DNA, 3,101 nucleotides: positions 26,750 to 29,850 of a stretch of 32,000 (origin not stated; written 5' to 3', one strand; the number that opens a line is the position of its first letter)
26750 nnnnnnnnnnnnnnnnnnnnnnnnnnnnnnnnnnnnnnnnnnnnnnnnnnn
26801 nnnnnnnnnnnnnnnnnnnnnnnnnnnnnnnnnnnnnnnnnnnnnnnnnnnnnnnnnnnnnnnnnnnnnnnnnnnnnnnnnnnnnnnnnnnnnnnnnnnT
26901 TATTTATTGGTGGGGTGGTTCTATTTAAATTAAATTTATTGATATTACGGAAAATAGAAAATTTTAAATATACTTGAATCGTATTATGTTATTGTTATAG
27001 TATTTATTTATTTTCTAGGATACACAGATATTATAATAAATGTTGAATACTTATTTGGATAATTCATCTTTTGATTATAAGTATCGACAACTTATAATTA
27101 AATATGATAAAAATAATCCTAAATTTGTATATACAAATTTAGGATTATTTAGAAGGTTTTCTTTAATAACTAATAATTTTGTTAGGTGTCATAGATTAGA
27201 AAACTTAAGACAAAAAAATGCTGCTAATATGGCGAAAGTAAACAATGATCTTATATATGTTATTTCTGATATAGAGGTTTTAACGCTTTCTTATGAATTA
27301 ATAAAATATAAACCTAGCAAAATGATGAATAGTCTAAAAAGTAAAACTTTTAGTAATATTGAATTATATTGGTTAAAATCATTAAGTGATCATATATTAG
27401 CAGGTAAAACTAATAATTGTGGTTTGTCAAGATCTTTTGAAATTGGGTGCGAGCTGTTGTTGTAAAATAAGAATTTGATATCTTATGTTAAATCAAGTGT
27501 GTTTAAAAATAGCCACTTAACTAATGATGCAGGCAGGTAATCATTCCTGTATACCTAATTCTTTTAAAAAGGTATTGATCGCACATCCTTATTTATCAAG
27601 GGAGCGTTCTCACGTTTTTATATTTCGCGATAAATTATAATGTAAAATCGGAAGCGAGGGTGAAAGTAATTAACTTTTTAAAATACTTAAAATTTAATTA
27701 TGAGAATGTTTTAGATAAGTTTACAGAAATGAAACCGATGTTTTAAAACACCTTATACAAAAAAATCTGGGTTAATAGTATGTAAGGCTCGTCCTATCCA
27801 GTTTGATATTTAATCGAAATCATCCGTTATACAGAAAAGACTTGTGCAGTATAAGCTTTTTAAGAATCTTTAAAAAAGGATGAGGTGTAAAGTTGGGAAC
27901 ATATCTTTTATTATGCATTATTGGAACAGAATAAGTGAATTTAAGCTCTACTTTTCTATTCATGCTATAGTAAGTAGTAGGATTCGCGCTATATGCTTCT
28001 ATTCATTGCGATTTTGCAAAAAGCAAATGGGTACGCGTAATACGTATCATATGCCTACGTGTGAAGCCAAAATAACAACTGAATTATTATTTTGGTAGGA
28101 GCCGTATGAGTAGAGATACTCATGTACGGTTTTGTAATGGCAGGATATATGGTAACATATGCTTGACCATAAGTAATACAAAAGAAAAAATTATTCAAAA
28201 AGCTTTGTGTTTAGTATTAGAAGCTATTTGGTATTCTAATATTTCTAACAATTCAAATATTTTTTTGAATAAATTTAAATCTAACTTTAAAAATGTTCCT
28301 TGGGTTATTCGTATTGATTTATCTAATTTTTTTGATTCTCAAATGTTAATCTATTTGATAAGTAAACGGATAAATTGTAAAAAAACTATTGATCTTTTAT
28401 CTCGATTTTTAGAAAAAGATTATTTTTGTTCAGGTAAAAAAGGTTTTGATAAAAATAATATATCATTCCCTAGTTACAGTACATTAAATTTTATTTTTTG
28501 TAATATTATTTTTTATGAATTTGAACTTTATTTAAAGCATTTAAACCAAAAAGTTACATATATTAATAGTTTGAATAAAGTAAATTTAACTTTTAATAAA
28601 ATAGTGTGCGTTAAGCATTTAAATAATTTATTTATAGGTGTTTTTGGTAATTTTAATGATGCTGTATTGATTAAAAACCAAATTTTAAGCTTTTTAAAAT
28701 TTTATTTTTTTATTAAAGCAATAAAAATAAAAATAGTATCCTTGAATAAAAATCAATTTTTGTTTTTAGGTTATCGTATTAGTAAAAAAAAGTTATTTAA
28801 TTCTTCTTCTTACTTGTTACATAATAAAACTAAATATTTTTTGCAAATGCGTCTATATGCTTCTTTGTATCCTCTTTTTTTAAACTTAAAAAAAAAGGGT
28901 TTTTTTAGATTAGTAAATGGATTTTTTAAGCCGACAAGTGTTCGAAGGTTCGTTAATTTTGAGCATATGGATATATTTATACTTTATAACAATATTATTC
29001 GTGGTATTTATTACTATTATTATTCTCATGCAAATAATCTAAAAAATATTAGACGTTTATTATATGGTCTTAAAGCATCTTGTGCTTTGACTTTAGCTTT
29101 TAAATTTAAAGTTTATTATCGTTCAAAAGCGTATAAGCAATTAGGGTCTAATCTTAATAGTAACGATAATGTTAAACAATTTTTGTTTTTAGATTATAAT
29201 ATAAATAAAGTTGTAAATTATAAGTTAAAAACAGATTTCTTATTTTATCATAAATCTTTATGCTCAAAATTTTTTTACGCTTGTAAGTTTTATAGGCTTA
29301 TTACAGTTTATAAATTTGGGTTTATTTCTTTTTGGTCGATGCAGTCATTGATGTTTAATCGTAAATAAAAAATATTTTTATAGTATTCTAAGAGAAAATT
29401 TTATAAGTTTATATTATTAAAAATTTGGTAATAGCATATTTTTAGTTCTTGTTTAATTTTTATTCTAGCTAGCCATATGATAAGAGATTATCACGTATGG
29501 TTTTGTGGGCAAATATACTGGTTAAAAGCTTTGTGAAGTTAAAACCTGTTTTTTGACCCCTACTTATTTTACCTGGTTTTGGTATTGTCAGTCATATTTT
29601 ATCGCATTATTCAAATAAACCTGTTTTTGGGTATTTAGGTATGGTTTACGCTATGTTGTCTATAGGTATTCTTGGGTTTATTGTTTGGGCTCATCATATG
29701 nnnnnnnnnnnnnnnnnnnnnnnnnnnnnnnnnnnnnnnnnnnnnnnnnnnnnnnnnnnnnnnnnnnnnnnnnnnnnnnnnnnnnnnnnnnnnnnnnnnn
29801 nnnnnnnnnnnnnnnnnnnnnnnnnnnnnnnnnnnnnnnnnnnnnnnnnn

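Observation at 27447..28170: Twintron: an ORF-less group II intron interrupts the maturase ORF of the cox1 intron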

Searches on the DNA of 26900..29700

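Call 5: search_rna_families(source=window, start=26900, end=29700, threshold=evalue, max_evalue=10, show_alignments=6)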
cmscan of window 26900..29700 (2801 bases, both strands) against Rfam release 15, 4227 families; matches with E-value up to 10: 8.
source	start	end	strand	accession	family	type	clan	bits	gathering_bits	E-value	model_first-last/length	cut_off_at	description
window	28097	28172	+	RF00029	Intron_gpII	Intron;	-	52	40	1.1e-08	1-77/77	no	Group II catalytic intron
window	29468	29563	+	RF00029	Intron_gpII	Intron;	-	48.1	40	9.9e-08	1-77/77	no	Group II catalytic intron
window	28091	28139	+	RF04356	Plastid-ndhA-ndhB-1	Intron;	CL00155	47.9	61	1.2e-09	1-49/49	no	Plastid-ndhA-ndhB-1 group II-D5 intron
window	29471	29502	+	RF04357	Plastid-ndhA-ndhB-2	Intron;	CL00155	31.2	53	0.00025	5-36/41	no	Plastid-ndhA-ndhB-2 group II-D5 intron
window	28090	28136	+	RF04336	Plastid-petD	Intron;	-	30.8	65.5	0.00079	1-47/47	no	Plastid-petD group II-D5 intron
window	29463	29504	+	RF04336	Plastid-petD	Intron;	-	24.6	65.5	0.038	1-47/47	no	Plastid-petD group II-D5 intron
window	27108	27155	+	RF03494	mir-4680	Gene; miRNA;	-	18.5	78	6.9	1-69/69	no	mir-4680 microRNA precursor family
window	27211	27262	+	RF02628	Hrs1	Gene; sRNA;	-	16.8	56.4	6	1-74/74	no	Hfq-regulated sRNA 1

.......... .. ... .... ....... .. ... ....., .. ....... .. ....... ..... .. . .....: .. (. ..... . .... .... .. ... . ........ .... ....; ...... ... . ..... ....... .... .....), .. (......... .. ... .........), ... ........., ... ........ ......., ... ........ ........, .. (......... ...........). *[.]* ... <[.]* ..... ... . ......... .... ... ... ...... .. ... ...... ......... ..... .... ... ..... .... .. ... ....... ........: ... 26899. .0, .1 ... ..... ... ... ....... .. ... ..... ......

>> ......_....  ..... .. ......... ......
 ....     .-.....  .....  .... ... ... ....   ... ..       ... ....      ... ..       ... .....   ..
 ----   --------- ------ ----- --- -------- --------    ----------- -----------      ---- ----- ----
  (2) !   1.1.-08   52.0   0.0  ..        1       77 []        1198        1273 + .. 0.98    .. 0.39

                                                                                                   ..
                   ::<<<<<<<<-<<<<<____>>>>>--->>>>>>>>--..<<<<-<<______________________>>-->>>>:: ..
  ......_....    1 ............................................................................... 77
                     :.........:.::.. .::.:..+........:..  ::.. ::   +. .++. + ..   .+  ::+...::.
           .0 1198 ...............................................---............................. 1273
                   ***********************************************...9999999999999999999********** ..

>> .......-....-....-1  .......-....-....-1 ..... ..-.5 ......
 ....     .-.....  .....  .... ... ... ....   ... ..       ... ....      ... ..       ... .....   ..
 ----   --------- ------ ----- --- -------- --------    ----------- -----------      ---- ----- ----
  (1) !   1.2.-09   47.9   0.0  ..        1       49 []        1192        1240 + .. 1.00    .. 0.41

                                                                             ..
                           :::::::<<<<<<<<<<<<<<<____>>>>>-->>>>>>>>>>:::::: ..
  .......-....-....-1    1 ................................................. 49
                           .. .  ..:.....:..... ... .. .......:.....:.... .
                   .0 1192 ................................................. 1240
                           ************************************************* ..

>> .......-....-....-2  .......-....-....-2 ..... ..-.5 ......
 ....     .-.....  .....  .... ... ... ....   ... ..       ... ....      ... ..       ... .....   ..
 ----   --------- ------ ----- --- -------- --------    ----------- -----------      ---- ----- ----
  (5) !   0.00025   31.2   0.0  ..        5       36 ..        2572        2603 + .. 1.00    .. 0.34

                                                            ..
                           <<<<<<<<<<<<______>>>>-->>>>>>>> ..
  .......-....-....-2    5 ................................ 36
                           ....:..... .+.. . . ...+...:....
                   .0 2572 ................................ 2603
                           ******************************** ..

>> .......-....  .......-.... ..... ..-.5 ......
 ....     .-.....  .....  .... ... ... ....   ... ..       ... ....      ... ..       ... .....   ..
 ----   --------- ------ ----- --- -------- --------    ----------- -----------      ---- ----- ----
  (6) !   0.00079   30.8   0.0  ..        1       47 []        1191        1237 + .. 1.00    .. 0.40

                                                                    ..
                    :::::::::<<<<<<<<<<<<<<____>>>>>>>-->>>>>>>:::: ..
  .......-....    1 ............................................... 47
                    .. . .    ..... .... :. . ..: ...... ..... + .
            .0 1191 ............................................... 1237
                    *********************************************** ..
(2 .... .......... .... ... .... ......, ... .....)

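Call 37: search_rna_families(source=window, start=27440, end=28110, threshold=evalue, max_evalue=10, show_alignments=4)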
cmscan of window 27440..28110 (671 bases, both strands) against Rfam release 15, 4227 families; matches with E-value up to 10: 1.
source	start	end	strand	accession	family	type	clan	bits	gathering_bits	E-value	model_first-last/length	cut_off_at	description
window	28091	28110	+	RF04356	Plastid-ndhA-ndhB-1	Intron;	CL00155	13.2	61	9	1-20/49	3'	Plastid-ndhA-ndhB-1 group II-D5 intron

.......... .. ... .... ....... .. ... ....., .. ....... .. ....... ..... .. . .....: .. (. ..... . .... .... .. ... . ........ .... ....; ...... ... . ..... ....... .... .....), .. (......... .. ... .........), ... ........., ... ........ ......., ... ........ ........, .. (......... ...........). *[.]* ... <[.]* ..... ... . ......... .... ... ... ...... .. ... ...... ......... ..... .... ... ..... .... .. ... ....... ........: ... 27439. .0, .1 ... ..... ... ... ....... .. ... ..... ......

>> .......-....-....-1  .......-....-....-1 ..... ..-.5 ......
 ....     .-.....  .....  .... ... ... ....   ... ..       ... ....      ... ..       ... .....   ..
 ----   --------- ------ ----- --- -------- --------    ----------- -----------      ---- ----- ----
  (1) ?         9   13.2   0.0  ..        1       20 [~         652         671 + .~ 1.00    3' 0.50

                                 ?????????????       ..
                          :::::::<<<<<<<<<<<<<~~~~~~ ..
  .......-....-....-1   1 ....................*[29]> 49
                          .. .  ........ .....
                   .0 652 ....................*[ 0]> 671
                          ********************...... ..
